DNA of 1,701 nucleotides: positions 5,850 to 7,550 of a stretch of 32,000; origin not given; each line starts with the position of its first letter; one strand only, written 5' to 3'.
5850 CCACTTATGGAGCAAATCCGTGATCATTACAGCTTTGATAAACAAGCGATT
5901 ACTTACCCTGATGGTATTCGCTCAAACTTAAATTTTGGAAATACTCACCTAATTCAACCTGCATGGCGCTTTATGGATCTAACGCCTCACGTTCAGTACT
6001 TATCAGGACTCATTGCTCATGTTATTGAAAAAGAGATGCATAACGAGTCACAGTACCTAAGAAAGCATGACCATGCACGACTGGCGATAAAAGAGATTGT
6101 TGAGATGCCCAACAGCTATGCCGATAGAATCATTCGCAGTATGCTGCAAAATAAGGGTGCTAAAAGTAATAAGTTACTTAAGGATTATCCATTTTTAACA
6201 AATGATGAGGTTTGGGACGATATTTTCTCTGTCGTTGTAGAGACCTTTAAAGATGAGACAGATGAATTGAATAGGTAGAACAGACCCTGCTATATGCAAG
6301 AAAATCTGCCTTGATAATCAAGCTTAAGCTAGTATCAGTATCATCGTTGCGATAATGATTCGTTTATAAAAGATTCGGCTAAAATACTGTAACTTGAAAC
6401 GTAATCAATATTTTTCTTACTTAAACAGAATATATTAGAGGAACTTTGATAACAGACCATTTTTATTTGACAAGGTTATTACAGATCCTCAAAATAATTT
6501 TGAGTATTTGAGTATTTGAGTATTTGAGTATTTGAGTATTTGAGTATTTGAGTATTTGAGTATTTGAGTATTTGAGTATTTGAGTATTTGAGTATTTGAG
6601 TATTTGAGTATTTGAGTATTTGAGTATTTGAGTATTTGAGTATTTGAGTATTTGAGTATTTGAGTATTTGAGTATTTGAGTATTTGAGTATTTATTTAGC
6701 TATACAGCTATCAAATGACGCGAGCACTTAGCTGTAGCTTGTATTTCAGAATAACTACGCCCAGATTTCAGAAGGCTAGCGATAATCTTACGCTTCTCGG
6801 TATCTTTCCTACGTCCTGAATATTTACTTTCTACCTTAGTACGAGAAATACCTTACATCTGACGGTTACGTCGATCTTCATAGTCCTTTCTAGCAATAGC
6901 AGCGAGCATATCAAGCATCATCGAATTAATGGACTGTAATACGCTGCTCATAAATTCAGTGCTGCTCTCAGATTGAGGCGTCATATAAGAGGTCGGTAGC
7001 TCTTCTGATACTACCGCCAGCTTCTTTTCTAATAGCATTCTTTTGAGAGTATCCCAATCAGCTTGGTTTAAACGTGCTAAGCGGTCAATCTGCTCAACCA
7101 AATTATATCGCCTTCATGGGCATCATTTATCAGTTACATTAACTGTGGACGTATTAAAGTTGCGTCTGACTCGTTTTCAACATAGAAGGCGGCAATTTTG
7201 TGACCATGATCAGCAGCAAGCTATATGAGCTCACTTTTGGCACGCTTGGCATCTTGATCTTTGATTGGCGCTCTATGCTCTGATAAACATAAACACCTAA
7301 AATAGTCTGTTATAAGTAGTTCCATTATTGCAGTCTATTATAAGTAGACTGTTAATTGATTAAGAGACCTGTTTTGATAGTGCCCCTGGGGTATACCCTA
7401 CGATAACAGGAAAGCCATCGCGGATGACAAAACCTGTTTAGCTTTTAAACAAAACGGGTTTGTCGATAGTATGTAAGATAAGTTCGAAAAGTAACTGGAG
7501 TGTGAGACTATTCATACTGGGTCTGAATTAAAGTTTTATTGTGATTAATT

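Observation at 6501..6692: Perfect 24 x 8-bp array that reads ACTC-AAAT on the other strand: a parH-like centromere or operator array?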

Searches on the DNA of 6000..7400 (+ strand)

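Call 5: search_dna_similar(query=window:6000-7400:+, collection=plasmids, mode=near, max_rows=40)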
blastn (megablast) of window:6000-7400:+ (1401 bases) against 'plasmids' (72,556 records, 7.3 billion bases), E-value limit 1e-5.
Records with a match: 22; places in all: 23; records where one place covers at least 80% of the query: 3.
Best place of each record, by identity: 95-99% 1; 90-95% 1; 80-90% 20.
By first word of the organism name: Psychrobacter 21; Acinetobacter 1.
By predicted mobility (MOB-suite, as given by PLSDB): non-mobilizable 16; mobilizable 6.
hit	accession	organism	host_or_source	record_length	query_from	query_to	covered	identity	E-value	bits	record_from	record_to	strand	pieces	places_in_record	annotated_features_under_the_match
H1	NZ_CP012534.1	Psychrobacter sp. P11G5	Botryllus sp.,Single cell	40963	1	1401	100%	95.7%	0e+0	2241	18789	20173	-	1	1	Fic family protein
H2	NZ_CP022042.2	Psychrobacter cryohalolentis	Environment,permafrost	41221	1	1357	81%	86.6%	0e+0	1253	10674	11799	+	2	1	Fic family protein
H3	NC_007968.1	Psychrobacter cryohalolentis K5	-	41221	1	1357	81%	86.6%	0e+0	1253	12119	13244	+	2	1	Fic family protein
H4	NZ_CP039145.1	Acinetobacter sp. 10FS3-1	pig,feces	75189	1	887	63%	93.6%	0e+0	1304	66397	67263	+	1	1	Fic family protein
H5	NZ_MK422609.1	Psychrobacter sp. DAB_AL32B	guano of little auks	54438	635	1357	52%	80.6%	8e-150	538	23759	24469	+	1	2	none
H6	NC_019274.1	Psychrobacter sp. DAB_AL62B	Alle alle (dovekie),guano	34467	706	1367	47%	82.4%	6e-161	575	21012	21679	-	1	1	recombinase family protein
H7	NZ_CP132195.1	Psychrobacter sp. M13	Lebbeus groenlandicus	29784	706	1357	47%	83.6%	5e-172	612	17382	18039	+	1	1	recombinase family protein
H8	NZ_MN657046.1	Psychrobacter sp.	-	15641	706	1357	47%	82.6%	2e-160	573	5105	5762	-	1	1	recombinase family protein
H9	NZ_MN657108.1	Psychrobacter sp.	-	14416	706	1357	47%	82.6%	2e-160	573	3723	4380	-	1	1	recombinase family protein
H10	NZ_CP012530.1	Psychrobacter sp. P2G3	Botryllus sp.,Single cell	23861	706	1357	47%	82.4%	1e-158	568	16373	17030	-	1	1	recombinase family protein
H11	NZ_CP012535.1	Psychrobacter sp. P11G5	Botryllus sp.,Single cell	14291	706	1357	47%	82.3%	5e-157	562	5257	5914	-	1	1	recombinase family protein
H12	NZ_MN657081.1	Psychrobacter sp.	-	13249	706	1357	47%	82.1%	2e-155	556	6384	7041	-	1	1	recombinase family protein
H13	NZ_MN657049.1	Psychrobacter sp.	-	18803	706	1357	47%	81.8%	5e-152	545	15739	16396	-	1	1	recombinase family protein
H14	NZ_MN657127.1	Psychrobacter sp.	-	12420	706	1357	47%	81.5%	1e-148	534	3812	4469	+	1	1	recombinase family protein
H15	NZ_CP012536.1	Psychrobacter sp. P11G5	Botryllus sp.,Single cell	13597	706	1357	47%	81.2%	2e-145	523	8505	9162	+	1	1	recombinase family protein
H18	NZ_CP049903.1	Psychrobacter sp. WY6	Euphausia superba,whole organism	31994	1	597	43%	85.4%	4e-173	616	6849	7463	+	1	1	Fic family protein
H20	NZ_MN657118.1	Psychrobacter sp.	-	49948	1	525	37%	81.7%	6e-116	425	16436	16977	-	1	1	Fic family protein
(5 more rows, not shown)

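Call 7: get_annotated_region(hit=H1, flank=6000)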
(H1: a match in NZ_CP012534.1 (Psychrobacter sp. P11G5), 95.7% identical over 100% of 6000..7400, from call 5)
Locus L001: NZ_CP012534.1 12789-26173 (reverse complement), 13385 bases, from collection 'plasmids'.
description: Psychrobacter sp. P11G5 plasmid pPspP11G5a, complete sequence
organism: Psychrobacter sp. P11G5 (NCBI taxid 1699624)
taxonomy: Bacteria; Pseudomonadota; Gammaproteobacteria; Moraxellales; Moraxellaceae; Psychrobacter; Psychrobacter sp. P11G5
host: -; source: Botryllus sp.,Single cell; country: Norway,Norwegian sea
typing (MOB-suite, as given by PLSDB): mobilizable; replicon rep_cluster_1207; relaxase MOBQ
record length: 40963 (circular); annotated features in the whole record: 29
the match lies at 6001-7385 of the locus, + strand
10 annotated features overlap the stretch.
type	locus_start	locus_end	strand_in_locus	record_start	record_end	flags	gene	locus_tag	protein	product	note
CDS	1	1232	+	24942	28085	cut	-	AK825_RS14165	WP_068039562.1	SIR2 family protein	-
CDS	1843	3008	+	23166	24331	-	-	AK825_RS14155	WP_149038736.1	IS3 family transposase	-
CDS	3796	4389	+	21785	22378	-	-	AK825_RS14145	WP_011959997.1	recombinase family protein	GO:0006310 - DNA recombination [Evidence IEA]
CDS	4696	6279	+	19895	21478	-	-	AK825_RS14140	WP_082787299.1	Fic family protein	-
CDS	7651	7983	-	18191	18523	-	-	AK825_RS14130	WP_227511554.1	DUF3817 domain-containing protein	-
CDS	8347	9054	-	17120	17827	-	lspA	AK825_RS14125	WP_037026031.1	signal peptidase II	GO:0009306 - protein secretion [Evidence IEA]; GO:0006508 - proteolysis [Evidence IEA]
CDS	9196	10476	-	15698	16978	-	ccmI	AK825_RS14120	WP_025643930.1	c-type cytochrome biogenesis protein CcmI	GO:0017004 - cytochrome complex assembly [Evidence IEA]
CDS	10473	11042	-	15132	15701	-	-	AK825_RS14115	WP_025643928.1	cytochrome c-type biogenesis protein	-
CDS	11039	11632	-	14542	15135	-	-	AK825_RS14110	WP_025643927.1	DsbE family thiol:disulfide interchange protein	-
CDS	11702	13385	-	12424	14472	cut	-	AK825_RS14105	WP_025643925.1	heme lyase CcmF/NrfE family subunit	-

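Call 8: get_annotated_region(hit=H2, flank=6000)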
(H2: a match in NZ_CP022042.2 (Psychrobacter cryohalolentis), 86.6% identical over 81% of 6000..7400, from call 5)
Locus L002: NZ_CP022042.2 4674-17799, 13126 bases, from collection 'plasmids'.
description: Psychrobacter cryohalolentis strain FDAARGOS_308 plasmid unnamed1, complete sequence
organism: Psychrobacter cryohalolentis (NCBI taxid 330922)
taxonomy: Bacteria; Pseudomonadota; Gammaproteobacteria; Moraxellales; Moraxellaceae; Psychrobacter; Psychrobacter cryohalolentis
host: -; source: Environment,permafrost; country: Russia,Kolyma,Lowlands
typing (MOB-suite, as given by PLSDB): non-mobilizable; replicon rep_cluster_1403
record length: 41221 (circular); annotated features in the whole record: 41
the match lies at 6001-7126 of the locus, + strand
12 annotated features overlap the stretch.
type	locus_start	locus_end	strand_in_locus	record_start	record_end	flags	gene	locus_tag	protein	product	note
CDS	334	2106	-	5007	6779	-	-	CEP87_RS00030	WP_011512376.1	potassium/proton antiporter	-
CDS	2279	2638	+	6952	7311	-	-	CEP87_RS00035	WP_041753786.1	hypothetical protein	-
CDS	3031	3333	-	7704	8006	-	-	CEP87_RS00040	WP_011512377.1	helix-turn-helix domain-containing protein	-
CDS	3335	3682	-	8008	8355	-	-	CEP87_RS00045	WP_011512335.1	type II toxin-antitoxin system RelE/ParE family toxin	-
CDS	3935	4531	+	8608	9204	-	-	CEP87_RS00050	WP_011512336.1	recombinase family protein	GO:0006310 - DNA recombination [Evidence IEA]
CDS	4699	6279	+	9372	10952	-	-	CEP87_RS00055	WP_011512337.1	Fic family protein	-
CDS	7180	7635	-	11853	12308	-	-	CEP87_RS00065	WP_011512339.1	MerR family transcriptional regulator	GO:0006355 - regulation of DNA-templated transcription [Evidence IEA]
CDS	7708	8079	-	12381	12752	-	-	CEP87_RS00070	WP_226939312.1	hypothetical protein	-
CDS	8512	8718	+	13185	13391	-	-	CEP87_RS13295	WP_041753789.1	hypothetical protein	-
CDS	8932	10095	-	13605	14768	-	-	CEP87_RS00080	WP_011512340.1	zinc-dependent alcohol dehydrogenase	-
CDS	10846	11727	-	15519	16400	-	-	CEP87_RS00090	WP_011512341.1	replication initiation protein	-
CDS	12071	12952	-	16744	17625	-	-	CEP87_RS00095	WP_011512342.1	IS982 family transposase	-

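Call 9: get_annotated_region(hit=H4, flank=6000)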
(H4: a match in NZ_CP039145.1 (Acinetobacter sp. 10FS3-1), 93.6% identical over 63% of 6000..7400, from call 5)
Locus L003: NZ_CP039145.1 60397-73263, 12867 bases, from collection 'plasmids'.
description: Acinetobacter sp. 10FS3-1 plasmid p10FS3-1-2, complete sequence
organism: Acinetobacter sp. 10FS3-1 (NCBI taxid 2563897)
taxonomy: Bacteria; Pseudomonadota; Gammaproteobacteria; Moraxellales; Moraxellaceae; Acinetobacter; Acinetobacter sp. 10FS3-1
host: -; source: pig,feces; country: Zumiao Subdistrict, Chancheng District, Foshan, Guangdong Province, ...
typing (MOB-suite, as given by PLSDB): mobilizable; replicon rep_cluster_1072; relaxase MOBP
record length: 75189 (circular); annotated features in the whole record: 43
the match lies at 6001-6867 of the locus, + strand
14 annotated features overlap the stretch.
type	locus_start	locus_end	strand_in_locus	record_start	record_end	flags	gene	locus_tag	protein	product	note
CDS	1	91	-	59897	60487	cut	-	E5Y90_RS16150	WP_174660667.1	recombinase family protein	GO:0006310 - DNA recombination [Evidence IEA]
CDS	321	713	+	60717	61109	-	-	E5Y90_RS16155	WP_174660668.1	hypothetical protein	-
CDS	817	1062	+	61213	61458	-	-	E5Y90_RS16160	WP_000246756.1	type II toxin-antitoxin system RelB/DinJ family antitoxin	-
CDS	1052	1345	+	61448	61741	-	-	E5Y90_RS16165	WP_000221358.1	type II toxin-antitoxin system RelE/ParE family toxin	GO:0030541 - plasmid partitioning [Evidence IEA]; GO:0051290 - protein heterotetramerization [Evidence IEA]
CDS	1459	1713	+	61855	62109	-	-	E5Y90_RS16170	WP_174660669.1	hypothetical protein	-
CDS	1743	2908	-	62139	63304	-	-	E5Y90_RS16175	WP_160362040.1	IS3-like element ISAba21 family transposase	GO:0006313 - DNA transposition [Evidence IEA]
CDS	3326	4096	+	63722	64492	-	-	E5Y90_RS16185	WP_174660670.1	IclR family transcriptional regulator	GO:0006355 - regulation of DNA-templated transcription [Evidence IEA]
CDS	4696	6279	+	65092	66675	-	-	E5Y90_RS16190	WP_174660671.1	Fic family protein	-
CDS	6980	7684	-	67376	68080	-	-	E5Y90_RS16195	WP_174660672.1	IS6-like element IS1006 family transposase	GO:0006313 - DNA transposition [Evidence IEA]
CDS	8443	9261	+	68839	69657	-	-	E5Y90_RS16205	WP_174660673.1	hypothetical protein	-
CDS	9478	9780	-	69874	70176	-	-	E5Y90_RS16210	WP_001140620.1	helix-turn-helix domain-containing protein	-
CDS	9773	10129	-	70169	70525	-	-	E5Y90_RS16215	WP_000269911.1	type II toxin-antitoxin system RelE/ParE family toxin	-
CDS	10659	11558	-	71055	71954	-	-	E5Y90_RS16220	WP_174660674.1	hypothetical protein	-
CDS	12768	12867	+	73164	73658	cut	-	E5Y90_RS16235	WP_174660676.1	spore coat U domain-containing protein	-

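Call 26: get_annotated_region(hit=H5, flank=5000)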
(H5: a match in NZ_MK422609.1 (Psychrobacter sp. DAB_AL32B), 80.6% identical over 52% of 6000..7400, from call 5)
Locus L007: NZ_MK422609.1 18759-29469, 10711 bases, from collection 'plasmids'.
description: Psychrobacter sp. DAB_AL32B plasmid pP32BP2, complete sequence
organism: Psychrobacter sp. DAB_AL32B (NCBI taxid 1028414)
taxonomy: Bacteria; Pseudomonadota; Gammaproteobacteria; Moraxellales; Moraxellaceae; Psychrobacter; Psychrobacter sp. DAB AL32B
host: -; source: guano of little auks; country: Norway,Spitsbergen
typing (MOB-suite, as given by PLSDB): non-mobilizable
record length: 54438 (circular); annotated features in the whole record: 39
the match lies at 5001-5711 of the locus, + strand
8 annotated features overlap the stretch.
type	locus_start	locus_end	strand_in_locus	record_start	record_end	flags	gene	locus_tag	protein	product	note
CDS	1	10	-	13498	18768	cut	-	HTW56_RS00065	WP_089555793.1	OmpA family protein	-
CDS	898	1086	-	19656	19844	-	-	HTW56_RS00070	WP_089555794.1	DUF1643 domain-containing protein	-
CDS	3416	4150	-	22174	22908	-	-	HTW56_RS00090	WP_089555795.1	hypothetical protein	-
CDS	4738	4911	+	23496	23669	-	-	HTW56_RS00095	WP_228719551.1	helix-turn-helix domain-containing protein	-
CDS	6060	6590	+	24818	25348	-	-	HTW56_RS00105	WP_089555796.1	fimbrial protein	GO:0007155 - cell adhesion [Evidence IEA]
CDS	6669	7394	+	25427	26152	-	-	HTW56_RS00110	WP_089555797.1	fimbria/pilus periplasmic chaperone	GO:0071555 - cell wall organization [Evidence IEA]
CDS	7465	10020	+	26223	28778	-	-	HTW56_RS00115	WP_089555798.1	fimbria/pilus outer membrane usher protein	GO:0009297 - pilus assembly [Evidence IEA]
CDS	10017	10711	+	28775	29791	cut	-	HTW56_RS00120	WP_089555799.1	fimbrial protein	GO:0007155 - cell adhesion [Evidence IEA]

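Call 27: get_annotated_region(hit=H18, flank=5000)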
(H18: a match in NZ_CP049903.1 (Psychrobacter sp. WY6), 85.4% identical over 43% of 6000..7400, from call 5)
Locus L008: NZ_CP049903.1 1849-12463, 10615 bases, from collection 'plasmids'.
description: Psychrobacter sp. WY6 plasmid unnamed1, complete sequence
organism: Psychrobacter sp. WY6 (NCBI taxid 2708350)
taxonomy: Bacteria; Pseudomonadota; Gammaproteobacteria; Moraxellales; Moraxellaceae; Psychrobacter; Psychrobacter sp. WY6
host: -; source: Euphausia superba,whole organism; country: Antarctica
typing (MOB-suite, as given by PLSDB): non-mobilizable; replicon rep_cluster_1166
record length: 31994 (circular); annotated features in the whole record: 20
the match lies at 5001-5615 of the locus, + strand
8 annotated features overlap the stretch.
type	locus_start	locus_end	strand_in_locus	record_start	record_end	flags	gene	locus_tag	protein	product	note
CDS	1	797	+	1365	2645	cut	ccmI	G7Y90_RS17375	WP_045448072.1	c-type cytochrome biogenesis protein CcmI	GO:0017004 - cytochrome complex assembly [Evidence IEA]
CDS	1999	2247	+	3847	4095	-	-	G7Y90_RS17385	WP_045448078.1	DUF3817 domain-containing protein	-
CDS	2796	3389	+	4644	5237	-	-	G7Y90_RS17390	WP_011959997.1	recombinase family protein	GO:0006310 - DNA recombination [Evidence IEA]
CDS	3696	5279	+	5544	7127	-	-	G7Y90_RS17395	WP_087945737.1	Fic family protein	-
CDS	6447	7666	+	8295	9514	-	-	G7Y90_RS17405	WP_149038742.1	IS3 family transposase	-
CDS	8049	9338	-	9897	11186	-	-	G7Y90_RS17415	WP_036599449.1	hypothetical protein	-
CDS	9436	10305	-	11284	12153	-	tatC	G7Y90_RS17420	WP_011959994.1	twin-arginine translocase subunit TatC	GO:0015628 - protein secretion by the type II secretion system [Evidence IEA]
CDS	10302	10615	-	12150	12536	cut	tatB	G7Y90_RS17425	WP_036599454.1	Sec-independent protein translocase protein TatB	GO:0015628 - protein secretion by the type II secretion system [Evidence IEA]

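Call 28: get_annotated_region(hit=H20, flank=5000)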
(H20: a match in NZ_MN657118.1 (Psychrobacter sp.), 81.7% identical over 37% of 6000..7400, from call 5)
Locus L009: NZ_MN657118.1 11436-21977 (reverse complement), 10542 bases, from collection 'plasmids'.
description: Psychrobacter sp. strain ANT_P53 plasmid pA53P4, complete sequence
organism: Psychrobacter sp. (NCBI taxid 56811)
taxonomy: Bacteria; Pseudomonadota; Gammaproteobacteria; Moraxellales; Moraxellaceae; Psychrobacter; Psychrobacter sp.
host: -; source: -; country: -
typing (MOB-suite, as given by PLSDB): non-mobilizable
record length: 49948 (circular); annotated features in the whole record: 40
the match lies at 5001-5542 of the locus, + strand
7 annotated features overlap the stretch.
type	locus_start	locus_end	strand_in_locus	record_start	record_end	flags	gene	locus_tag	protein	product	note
CDS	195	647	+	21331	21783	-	-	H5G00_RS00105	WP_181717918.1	GNAT family N-acetyltransferase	-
CDS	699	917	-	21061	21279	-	-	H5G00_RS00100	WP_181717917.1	dodecin family protein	-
CDS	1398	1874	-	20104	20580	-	-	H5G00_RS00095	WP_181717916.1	hypothetical protein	-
CDS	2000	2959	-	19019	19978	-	-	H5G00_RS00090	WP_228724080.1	hypothetical protein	-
CDS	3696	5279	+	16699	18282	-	-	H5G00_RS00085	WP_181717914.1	Fic family protein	-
CDS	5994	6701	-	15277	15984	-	-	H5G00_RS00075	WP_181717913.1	glycosyltransferase family 25 protein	-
CDS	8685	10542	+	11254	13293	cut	-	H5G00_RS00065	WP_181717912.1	glycosyltransferase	-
